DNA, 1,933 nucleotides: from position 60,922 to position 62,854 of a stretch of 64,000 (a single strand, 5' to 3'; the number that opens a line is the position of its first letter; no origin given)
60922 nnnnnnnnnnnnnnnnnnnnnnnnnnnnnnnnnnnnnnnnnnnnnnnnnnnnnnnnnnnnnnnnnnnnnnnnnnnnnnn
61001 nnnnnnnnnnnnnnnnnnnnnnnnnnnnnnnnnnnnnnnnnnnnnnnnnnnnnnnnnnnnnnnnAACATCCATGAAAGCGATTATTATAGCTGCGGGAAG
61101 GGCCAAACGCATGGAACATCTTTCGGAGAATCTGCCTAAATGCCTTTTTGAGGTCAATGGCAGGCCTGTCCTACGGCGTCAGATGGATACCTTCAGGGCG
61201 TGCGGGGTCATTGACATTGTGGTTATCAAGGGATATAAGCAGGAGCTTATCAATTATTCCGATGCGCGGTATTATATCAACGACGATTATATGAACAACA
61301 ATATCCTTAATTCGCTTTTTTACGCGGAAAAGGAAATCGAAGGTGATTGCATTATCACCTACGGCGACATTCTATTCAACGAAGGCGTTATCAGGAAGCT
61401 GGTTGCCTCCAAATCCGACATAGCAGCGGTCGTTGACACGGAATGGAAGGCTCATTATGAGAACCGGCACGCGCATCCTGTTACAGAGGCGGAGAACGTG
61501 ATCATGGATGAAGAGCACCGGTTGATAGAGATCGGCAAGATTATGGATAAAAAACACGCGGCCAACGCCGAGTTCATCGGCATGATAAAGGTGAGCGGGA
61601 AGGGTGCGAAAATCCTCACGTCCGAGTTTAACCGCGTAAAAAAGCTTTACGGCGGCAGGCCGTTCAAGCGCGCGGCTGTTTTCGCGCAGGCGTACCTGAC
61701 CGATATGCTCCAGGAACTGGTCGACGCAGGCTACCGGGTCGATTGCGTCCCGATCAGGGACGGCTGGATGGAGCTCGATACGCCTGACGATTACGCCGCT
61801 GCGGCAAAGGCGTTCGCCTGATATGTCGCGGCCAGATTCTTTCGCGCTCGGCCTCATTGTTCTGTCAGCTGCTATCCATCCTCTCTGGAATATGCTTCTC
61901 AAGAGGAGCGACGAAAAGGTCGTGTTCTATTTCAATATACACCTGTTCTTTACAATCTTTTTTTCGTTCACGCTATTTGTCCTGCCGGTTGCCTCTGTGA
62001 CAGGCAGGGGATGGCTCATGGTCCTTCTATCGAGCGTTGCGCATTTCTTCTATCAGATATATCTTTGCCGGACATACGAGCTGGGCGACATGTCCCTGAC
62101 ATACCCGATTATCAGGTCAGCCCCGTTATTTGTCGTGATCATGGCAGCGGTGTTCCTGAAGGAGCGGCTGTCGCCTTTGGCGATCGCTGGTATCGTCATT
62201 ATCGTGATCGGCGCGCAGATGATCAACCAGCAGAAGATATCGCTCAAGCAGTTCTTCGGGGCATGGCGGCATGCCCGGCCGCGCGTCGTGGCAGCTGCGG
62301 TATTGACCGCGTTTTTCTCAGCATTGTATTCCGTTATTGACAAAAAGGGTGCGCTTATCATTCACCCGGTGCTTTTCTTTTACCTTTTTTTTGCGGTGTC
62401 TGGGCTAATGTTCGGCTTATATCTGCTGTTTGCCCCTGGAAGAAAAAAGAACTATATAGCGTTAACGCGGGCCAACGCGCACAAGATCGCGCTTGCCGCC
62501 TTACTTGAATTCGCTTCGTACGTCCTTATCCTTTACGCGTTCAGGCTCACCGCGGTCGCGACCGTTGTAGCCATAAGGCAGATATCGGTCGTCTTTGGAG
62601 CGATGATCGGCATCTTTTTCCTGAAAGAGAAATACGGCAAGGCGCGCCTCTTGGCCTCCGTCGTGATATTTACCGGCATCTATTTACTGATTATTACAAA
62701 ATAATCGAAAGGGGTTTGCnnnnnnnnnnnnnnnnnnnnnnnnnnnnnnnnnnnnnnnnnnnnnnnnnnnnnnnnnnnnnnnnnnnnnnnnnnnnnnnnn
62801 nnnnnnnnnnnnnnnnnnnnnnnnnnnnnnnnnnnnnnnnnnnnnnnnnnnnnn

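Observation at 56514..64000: Phosphonate biosynthesis locus with no visible aminotransferase/dehydrogenase step, flanked by AP-superfamily, rSAM/SPASM and sulfatase genes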

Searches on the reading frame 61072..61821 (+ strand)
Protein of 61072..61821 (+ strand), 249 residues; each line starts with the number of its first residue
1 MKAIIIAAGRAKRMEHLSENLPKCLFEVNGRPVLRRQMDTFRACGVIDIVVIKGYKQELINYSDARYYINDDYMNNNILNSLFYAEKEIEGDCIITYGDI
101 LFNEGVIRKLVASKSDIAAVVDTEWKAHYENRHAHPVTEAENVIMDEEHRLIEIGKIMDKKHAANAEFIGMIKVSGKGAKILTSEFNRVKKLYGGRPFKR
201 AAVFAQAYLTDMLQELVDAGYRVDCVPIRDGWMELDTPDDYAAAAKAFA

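Call 3: search_protein_families(library=pfam, proteins=[window:61075-61821:+], max_evalue=0.01)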
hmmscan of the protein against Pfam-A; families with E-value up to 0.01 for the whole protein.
window:61075-61821:+ (248 aa): 3 families
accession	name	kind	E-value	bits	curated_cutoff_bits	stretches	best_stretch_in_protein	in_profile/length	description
PF12804.13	NTP_transf_3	-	8.4e-14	52.5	27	1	2-136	1-131/160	MobA-like NTP transferase domain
PF01128.25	IspD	-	1.5e-06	28.6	27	1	2-57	3-55/221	2-C-methyl-D-erythritol 4-phosphate cytidylyltransferase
PF00483.29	NTP_transferase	-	3.8e-06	27.1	21.2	1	1-58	1-60/245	Nucleotidyl transferase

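Call 20: search_protein_families(library=ncbifam, proteins=[window:61072-61821:+], max_evalue=0.001)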
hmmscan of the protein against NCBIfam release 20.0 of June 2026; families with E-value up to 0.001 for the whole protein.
window:61072-61821:+ (249 aa): 30 families (the best 25 are shown)
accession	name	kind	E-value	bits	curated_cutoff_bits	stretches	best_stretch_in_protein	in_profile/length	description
TIGR03992.1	Arch_glmU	subfamily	2.6e-19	69.4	292.1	1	1-130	1-137/393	bifunctional sugar-1-phosphate nucleotidylyltransferase/acetyltransferase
NF041313.1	UDPGP_AglF_Halo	equivalog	6.4e-18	65.1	400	1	1-122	1-131/234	UTP--glucose-1-phosphate uridylyltransferase AglF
NF041135.1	IPPtranDIPPsyn_Thcocales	equivalog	2.3e-13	50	580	1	1-168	1-159/419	bifunctional L-myo-inositol-1-phosphate cytidylyltransferase/CDP-L-myo-inositol myo-inositolphosphotransferase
NF045761.1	NAMPUrTaseMurU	equivalog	2.7e-11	43.7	250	1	1-60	1-60/226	N-acetylmuramate alpha-1-phosphate uridylyltransferase MurU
NF045665.1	NTPtran_DVU1551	equivalog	5.5e-11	42.1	315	1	1-112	1-114/359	DVU_1551 family NTP transferase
NF041173.1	Sug_nt_acttase_Thmprot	equivalog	1.3e-10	40.8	600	1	1-185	1-192/405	bifunctional sugar-1-phosphate nucleotidylyltransferase/acetyltransferase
TIGR01208.1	rmlA_long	equivalog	1.5e-08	33.9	320.25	1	2-106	1-114/353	glucose-1-phosphate thymidylyltransferase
TIGR02623.1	G1P_cyt_trans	equivalog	1.9e-08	34.1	300.25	1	1-73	1-73/255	glucose-1-phosphate cytidylyltransferase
NF010933.0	PRK14353.1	equivalog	5e-08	32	505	1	2-144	7-154/453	bifunctional UDP-N-acetylglucosamine diphosphorylase/glucosamine-1-phosphate N-acetyltransferase GlmU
NF010935.0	PRK14355.1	equivalog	6.6e-08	31.6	718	1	2-231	5-223/459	bifunctional UDP-N-acetylglucosamine diphosphorylase/glucosamine-1-phosphate N-acetyltransferase GlmU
TIGR01173.1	glmU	equivalog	2.1e-07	30.2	366.85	1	1-117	1-120/452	bifunctional UDP-N-acetylglucosamine diphosphorylase/glucosamine-1-phosphate N-acetyltransferase GlmU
NF045697.1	MurNAcPUrMurU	equivalog_domain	4e-07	29.7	370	1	4-52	1-49/229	N-acetylmuramate alpha-1-phosphate uridylyltransferase MurU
NF010934.1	PRK14354.1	equivalog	4.7e-07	28.7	450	1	3-117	2-118/447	bifunctional UDP-N-acetylglucosamine diphosphorylase/glucosamine-1-phosphate N-acetyltransferase GlmU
TIGR00453.1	ispD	equivalog_domain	9e-07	28.5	181.3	1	3-54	2-50/219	2-C-methyl-D-erythritol 4-phosphate cytidylyltransferase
NF010932.0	PRK14352.1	equivalog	2.6e-06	26.4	611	1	3-231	9-228/488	bifunctional UDP-N-acetylglucosamine diphosphorylase/glucosamine-1-phosphate N-acetyltransferase GlmU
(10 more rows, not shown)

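Call 47: search_solved_structures(query=window:61072-61821:+, max_evalue=0.001, show_alignments=1)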
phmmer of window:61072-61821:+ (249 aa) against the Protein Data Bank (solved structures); distinct sequences matched with E-value up to 0.001: 8.
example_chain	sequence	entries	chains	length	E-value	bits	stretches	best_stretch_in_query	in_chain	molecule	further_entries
1jyk_A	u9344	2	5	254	8.2e-14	55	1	1-105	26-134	CTP:phosphocholine Cytidylyltransferase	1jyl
2ggo_A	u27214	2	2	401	2.3e-07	33.9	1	1-115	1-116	401aa long hypothetical glucose-1-phosphate thymidylyltransferase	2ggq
5z09_A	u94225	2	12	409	2.2e-06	30.7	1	1-59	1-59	Dual sugar-1-phosphate nucleotidylyltransferase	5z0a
8hhd_A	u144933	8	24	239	2.3e-05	27.3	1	1-58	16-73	Nucleotidyl transferase | N-acetylmuramate alpha-1-phosphate uridylyltransferase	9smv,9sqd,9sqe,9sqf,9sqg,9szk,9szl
1tzf_A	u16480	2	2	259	2.9e-05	27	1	2-109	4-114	Glucose-1-phosphate cytidylyltransferase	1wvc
4y7t_A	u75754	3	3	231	0.00011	25.1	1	1-55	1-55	Nucleotidyl transferase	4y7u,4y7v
4jd0_A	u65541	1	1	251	0.00064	22.6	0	2-163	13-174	Nucleotidyl transferase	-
6jq8_A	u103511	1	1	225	0.00097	22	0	3-61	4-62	Putative 6-deoxy-D-mannoheptose pathway protein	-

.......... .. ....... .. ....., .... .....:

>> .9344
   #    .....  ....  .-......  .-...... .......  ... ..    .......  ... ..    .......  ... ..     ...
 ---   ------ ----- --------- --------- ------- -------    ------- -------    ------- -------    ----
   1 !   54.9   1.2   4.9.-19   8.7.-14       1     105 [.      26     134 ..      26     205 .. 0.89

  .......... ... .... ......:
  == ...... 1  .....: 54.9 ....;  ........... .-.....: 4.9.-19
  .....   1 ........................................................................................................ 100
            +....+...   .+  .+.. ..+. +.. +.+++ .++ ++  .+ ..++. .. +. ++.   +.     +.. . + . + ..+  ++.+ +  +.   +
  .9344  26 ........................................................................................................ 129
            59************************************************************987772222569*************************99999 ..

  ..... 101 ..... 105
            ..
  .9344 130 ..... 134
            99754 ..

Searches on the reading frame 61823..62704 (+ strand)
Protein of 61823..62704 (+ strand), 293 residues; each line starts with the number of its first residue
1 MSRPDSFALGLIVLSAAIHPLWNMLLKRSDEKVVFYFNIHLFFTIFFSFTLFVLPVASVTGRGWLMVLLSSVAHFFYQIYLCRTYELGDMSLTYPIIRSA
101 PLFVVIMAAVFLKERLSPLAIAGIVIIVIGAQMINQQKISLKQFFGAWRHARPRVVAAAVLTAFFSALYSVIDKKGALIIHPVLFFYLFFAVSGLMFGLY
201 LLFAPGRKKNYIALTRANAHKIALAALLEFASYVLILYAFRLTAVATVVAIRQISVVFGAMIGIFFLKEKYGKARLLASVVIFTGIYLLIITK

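Call 3: search_protein_families(library=pfam, proteins=[window:61823-62704:+], max_evalue=0.01)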
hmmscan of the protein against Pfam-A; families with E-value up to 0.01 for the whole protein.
window:61823-62704:+ (293 aa): 4 families
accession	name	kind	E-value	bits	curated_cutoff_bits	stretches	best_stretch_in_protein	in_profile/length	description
PF00892.27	EamA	-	1.9e-21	77.2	28.2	2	156-290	4-134/135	EamA-like transporter family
PF06800.18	Sugar_transport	-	5.1e-07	29.8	26.3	1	44-291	35-272/280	Sugar transport protein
PF03151.22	TPT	-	1.1e-05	25.5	30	1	39-140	37-141/291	Triose-phosphate Transporter family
PF06027.18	SLC35F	-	0.00067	19.7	21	1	179-291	34-145/299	Solute carrier family 35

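Call 20: search_protein_families(library=ncbifam, proteins=[window:61823-62704:+], max_evalue=0.001)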
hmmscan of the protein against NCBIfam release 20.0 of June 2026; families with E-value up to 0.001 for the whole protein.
window:61823-62704:+ (293 aa): 3 families
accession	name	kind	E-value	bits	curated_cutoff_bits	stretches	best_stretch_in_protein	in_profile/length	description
TIGR03340.1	phn_DUF6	hypoth_equivalog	1.1e-44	153.2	288.15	1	8-288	2-280/281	phosphonate utilization associated putative membrane protein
TIGR00950.1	2A78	equivalog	1.5e-09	37.6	230.2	1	41-285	26-262/264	carboxylate/amino acid/amine transporter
NF050091.1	ArAmAcExpYddG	equivalog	0.00021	20.9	300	1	96-189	97-187/285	aromatic amino acid exporter YddG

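Call 70: search_solved_structures(query=window:61823-62704:+, max_evalue=1)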
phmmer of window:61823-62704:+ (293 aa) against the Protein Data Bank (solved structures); distinct sequences matched with E-value up to 1: 0.
